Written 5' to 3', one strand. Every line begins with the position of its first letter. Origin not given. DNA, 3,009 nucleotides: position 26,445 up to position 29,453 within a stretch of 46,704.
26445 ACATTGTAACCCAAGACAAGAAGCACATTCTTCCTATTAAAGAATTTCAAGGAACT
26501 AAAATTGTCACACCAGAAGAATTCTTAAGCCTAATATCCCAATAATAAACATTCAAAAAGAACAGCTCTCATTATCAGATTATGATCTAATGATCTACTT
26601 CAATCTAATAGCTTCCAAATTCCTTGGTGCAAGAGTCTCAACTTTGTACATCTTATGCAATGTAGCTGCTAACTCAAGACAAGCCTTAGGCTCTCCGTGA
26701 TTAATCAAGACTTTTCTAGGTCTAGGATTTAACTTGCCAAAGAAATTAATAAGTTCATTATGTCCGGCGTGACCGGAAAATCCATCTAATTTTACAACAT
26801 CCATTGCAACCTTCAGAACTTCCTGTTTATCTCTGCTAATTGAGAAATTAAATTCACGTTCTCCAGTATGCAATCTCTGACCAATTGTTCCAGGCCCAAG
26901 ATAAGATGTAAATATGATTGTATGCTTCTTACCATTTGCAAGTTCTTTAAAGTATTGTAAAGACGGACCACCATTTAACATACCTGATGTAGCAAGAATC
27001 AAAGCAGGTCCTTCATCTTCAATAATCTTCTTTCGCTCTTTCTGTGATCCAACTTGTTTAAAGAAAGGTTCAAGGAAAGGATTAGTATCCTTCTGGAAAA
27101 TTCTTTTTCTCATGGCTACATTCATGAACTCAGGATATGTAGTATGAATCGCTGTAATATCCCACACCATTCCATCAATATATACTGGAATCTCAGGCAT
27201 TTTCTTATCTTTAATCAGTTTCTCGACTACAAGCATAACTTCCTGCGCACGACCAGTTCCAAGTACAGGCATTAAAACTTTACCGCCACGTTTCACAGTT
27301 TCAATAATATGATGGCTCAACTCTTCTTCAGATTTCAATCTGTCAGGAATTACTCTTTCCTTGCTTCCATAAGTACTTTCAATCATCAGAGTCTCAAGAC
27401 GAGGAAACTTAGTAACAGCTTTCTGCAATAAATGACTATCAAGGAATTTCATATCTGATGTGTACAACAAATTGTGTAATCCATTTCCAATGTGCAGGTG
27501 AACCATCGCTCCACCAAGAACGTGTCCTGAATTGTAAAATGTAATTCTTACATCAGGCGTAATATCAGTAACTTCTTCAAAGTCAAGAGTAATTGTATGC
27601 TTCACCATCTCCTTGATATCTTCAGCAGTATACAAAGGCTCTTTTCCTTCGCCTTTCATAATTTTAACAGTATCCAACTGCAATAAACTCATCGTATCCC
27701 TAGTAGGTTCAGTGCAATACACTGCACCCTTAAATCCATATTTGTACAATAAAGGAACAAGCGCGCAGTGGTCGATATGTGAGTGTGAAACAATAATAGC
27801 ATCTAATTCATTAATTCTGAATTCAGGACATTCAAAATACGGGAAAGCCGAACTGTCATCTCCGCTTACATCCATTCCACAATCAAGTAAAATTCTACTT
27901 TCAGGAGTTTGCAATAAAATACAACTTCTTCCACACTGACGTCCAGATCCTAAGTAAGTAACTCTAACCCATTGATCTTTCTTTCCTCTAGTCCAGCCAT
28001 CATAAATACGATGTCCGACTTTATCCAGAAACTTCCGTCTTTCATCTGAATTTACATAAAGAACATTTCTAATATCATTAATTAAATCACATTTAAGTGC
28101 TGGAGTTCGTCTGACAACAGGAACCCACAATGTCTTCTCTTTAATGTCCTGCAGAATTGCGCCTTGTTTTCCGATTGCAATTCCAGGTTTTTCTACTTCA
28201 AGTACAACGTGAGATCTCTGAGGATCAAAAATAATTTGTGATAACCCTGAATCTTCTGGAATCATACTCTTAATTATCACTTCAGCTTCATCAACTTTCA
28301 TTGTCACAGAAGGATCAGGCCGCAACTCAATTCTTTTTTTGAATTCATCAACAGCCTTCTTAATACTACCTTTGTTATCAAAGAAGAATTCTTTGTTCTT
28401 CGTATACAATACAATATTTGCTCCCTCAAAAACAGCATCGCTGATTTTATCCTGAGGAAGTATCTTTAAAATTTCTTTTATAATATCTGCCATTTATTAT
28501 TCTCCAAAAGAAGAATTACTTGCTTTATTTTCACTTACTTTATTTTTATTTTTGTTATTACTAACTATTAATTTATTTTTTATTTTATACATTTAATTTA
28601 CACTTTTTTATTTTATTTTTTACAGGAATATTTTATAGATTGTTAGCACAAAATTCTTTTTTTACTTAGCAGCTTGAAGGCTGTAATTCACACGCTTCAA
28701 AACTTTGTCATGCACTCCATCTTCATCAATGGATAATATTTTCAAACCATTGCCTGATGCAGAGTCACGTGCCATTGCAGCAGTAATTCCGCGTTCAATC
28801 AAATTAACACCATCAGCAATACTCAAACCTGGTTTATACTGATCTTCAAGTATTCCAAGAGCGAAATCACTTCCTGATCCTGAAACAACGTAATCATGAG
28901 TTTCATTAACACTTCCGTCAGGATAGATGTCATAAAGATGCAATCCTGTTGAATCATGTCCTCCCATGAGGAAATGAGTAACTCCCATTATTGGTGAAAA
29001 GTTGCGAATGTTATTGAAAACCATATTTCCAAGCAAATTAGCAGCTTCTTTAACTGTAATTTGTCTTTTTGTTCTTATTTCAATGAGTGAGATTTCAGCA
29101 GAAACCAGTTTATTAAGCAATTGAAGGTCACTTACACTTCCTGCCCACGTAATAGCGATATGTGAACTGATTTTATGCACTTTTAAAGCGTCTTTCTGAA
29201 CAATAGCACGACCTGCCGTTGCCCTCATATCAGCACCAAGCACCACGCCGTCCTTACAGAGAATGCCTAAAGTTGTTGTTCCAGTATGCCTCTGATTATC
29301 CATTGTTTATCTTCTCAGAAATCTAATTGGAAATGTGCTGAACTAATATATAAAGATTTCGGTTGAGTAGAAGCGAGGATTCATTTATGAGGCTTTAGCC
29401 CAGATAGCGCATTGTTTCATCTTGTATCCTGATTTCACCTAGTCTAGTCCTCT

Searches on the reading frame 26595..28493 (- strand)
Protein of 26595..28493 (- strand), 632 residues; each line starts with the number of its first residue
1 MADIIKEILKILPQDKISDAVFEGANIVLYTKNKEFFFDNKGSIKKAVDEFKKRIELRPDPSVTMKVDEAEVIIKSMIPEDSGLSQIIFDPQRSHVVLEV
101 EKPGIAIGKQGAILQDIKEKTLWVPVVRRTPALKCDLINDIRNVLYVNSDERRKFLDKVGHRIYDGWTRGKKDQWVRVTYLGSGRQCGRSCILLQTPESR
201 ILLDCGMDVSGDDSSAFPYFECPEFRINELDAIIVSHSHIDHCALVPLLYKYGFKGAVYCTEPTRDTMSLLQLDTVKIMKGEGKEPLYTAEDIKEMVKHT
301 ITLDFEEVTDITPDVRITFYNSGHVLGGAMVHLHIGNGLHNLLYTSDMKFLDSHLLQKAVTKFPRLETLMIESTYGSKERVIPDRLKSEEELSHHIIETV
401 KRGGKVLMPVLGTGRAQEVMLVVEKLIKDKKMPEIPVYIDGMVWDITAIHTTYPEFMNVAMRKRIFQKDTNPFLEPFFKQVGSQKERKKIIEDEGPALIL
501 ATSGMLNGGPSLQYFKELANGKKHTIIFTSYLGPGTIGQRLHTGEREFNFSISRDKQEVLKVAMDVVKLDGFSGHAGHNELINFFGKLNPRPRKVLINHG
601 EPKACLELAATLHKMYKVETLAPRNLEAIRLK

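Call 11: search_protein_families(library=pfam, proteins=[window:26595-28493:-], max_evalue=0.01)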
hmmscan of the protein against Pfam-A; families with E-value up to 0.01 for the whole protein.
window:26595-28493:- (632 aa): 8 families
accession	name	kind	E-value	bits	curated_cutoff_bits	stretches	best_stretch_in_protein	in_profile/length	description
PF10996.14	Beta-Casp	-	2.5e-29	102.7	27.7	1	416-541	1-120/120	Beta-Casp domain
PF07521.17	RMMBL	-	1.1e-16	61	21.6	1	560-623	2-63/63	Zn-dependent metallo-hydrolase RNA specificity domain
PF17214.9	KH_TffA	-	1.2e-16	60.9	22.6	1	3-63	6-67/68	Transcription termination factor FttA, KH domain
PF16661.11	Lactamase_B_6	-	8.6e-16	58.3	27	1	193-358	1-172/193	Metallo-beta-lactamase superfamily domain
PF12706.13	Lactamase_B_2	-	9.2e-11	42.2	27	1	200-380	2-171/200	Beta-lactamase superfamily domain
PF00753.33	Lactamase_B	-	2.9e-10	40.9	22.7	1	186-350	3-152/196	Metallo-beta-lactamase superfamily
PF13483.12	Lactamase_B_3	-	0.0016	18.9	24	1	188-248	6-55/160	Beta-lactamase superfamily domain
PF07650.23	KH_2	-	0.0032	17.7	22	0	86-120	17-53/78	KH domain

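Call 48: find_related_loci(query=window:26595-28493:-, collection=genome_contigs, flank=10000)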
Query window:26595-28493:- (632 aa) in genome_contigs; peptide patterns used: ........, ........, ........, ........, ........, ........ (x = any residue, [..] = any of these).
108 stretches matched a pattern; 25 encode a relative of the query (tblastn E <= 1e-3); 25 distinct loci.
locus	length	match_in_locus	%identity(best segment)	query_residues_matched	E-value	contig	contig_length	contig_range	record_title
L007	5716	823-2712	63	1-632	0e+0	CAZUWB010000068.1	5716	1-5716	MAG TPA_asm: uncultured Methanosarcinales archaeon isolate binchicken_co125_976 genome assembly, contig: NODE_28031_leng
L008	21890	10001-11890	63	1-632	0e+0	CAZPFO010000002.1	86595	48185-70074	MAG TPA_asm: uncultured Methanosarcinales archaeon isolate binchicken_co121_309 genome assembly, contig: NODE_64_length_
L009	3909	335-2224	63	1-632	0e+0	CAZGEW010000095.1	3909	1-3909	MAG TPA_asm: uncultured Methanosarcinales archaeon isolate binchicken_co144_1089 genome assembly, contig: NODE_48315_len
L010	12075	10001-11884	62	4-632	0e+0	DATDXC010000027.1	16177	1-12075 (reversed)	MAG TPA_asm: Candidatus Nanoarchaeia archaeon isolate SMAG_U8128 k141_203652, whole genome shotgun sequence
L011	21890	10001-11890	62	1-632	0e+0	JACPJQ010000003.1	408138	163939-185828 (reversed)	MAG: Candidatus Woesearchaeota archaeon isolate NC_groundwater_472_Ag_B-0.1um_38_40 S34_3B_scaffold_186640, whole genome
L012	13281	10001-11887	60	1-632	0e+0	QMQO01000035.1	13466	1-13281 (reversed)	MAG: Candidatus Woesearchaeota archaeon isolate B72_G16 B72_Guay16_scaffold_02895, whole genome shotgun sequence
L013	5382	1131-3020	61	4-632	0e+0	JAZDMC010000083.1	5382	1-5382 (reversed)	MAG: Candidatus Woesearchaeota archaeon isolate MEGAHIT-group-0.632 k141_13805221, whole genome shotgun sequence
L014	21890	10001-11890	60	1-632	0e+0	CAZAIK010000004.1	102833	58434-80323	MAG TPA_asm: uncultured Methanosarcinales archaeon isolate SRP141376_co1_293 genome assembly, contig: NODE_490_length_10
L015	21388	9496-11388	60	1-632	0e+0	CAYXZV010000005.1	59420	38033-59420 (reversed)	MAG TPA_asm: uncultured Methanosarcinales archaeon isolate binchicken_co201_418 genome assembly, contig: NODE_371_length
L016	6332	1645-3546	59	1-632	0e+0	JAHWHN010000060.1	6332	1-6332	MAG: Candidatus Woesearchaeota archaeon isolate MP5_1_678 k127_17851650, whole genome shotgun sequence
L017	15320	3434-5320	60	1-632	0e+0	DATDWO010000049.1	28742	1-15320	MAG TPA_asm: Candidatus Nanoarchaeia archaeon isolate SMAG_U8113 k141_1530959, whole genome shotgun sequence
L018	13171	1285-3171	61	1-632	0e+0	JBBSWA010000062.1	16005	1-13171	MAG: Nanoarchaeota archaeon isolate H51-bin340_1 H51_bin340_1_000000000062, whole genome shotgun sequence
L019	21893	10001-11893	59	1-632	0e+0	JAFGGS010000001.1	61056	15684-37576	MAG: Candidatus Woesearchaeota archaeon isolate Zod_Metabat.140 k87_172184, whole genome shotgun sequence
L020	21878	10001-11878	59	3-631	0e+0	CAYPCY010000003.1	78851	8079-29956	MAG TPA_asm: uncultured Methanosarcinales archaeon isolate SRP200020_co5_153 genome assembly, contig: NODE_428_length_78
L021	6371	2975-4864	58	1-632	0e+0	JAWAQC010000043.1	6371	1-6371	MAG: Candidatus Woesearchaeota archaeon isolate SZTDM-2_201709_bins_42 SZTDM-2_201709_bins_42_scaffold_43, whole genome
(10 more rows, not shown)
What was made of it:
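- The best FttA matches, at 58-63% identity, are Woesearchaeota and Nanoarchaeia MAGs (call 48).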

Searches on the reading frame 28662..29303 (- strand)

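Call 11: search_protein_families(library=pfam, proteins=[window:28662-29303:-], max_evalue=0.01)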
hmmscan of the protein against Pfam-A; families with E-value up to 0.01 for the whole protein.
window:28662-29303:- (213 aa): 1 family
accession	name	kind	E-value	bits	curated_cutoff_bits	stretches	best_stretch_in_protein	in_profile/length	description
PF00227.31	Proteasome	-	1.6e-43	149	22.4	1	7-190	3-187/189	Proteasome subunit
